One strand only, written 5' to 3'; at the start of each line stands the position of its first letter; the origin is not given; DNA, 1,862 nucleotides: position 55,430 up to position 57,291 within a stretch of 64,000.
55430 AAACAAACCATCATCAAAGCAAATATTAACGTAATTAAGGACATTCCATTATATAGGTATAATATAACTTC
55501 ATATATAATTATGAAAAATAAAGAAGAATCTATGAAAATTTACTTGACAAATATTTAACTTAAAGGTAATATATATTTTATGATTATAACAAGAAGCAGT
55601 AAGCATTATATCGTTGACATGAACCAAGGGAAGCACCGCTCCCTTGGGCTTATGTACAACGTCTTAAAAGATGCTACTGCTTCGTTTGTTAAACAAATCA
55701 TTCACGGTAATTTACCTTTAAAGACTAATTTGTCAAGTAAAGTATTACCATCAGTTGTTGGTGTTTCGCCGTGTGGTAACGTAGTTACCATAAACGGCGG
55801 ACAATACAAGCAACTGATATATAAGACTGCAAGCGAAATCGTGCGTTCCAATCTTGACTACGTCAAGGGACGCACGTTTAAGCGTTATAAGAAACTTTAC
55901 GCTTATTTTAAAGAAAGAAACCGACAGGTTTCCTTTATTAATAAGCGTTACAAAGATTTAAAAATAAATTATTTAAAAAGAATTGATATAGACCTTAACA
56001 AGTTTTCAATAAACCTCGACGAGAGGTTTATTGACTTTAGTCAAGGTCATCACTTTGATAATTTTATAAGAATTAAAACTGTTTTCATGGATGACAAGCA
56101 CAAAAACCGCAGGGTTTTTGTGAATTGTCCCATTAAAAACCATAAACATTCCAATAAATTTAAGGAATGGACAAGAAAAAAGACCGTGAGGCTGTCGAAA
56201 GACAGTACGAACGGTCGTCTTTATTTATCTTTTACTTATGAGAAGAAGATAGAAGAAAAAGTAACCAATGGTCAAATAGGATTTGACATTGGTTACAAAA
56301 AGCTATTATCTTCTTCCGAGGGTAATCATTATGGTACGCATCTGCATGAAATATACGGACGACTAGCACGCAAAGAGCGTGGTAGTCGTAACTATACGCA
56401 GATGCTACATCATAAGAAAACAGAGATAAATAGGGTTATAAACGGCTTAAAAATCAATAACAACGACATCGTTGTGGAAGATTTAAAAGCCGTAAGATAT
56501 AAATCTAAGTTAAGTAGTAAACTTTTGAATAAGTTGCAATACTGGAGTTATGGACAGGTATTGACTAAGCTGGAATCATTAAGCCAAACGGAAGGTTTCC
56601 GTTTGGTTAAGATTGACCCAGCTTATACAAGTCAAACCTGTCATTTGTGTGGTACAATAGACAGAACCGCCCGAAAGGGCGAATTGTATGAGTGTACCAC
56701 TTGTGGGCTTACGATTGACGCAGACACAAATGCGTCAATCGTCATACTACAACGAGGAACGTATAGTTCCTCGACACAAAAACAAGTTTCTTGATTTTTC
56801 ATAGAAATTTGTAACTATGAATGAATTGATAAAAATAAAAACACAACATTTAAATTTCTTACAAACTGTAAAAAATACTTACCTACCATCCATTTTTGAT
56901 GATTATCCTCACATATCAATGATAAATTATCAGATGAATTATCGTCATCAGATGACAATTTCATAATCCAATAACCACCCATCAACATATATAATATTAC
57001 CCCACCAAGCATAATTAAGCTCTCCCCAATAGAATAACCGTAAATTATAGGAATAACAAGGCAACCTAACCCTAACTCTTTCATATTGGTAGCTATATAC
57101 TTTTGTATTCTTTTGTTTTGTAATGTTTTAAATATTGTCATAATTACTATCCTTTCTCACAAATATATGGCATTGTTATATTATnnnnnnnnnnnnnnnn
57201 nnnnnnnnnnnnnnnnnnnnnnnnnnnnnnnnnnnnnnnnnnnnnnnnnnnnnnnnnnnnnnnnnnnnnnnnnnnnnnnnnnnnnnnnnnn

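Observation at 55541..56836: Solo TnpB with its own sigma70 promoter shares an identical 38-nt right end with IS copy 1, giving candidate omegaRNAs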

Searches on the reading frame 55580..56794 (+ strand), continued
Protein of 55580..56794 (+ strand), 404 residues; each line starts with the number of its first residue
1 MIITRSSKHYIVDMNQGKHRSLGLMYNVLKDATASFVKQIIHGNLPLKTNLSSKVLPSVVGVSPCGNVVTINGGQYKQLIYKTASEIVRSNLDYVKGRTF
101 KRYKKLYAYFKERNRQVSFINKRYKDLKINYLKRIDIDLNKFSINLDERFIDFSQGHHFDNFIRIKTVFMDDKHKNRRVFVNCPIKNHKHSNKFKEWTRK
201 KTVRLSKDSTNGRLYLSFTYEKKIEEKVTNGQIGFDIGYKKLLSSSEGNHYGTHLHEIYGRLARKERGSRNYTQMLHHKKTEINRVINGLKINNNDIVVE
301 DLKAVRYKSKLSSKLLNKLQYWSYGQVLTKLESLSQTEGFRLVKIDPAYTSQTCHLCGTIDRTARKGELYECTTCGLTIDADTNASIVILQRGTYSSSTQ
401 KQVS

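Call 87: search_protein_families(library=ncbifam, proteins=[window:55580-56794:+], max_evalue=0.001)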
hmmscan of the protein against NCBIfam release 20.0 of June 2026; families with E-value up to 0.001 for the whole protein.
window:55580-56794:+ (404 aa): 6 families
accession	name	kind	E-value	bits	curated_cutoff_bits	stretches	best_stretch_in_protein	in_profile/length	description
NF040570.1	guided_TnpB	subfamily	1.5e-29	103.4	100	1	116-392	62-389/389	RNA-guided endonuclease TnpB family protein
NF049972.1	CRISPR_Cas12f2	exception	1.5e-16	60.3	450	1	285-393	406-519/524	type V CRISPR-associated effector Cas12f2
NF038281.1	IS200_TnpB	exception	1.7e-13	50.5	425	1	200-393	147-359/360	IS200/IS605 family element RNA-guided endonuclease TnpB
NF038280.1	IS607_TnpB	exception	2.5e-11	43.2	350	1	264-398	261-397/431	IS607 family element RNA-guided endonuclease TnpB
TIGR01766.2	TIGR01766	domain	3.2e-09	37.2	32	1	284-351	14-82/82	IS200/IS605 family accessory protein TnpB-related protein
NF038192.1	V_cas_c2c8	exception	2.2e-08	33.7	350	0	319-362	412-455/457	type V CRISPR-associated protein C2c8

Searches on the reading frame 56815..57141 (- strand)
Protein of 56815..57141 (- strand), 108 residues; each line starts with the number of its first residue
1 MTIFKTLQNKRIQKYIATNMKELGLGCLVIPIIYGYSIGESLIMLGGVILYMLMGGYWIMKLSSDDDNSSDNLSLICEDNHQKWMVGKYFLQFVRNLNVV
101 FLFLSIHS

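Call 53: search_protein_families(library=pfam, proteins=[window:56815-57141:-], max_evalue=0.01)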
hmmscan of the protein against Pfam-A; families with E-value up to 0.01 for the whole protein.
window:56815-57141:- (108 aa): 0 families
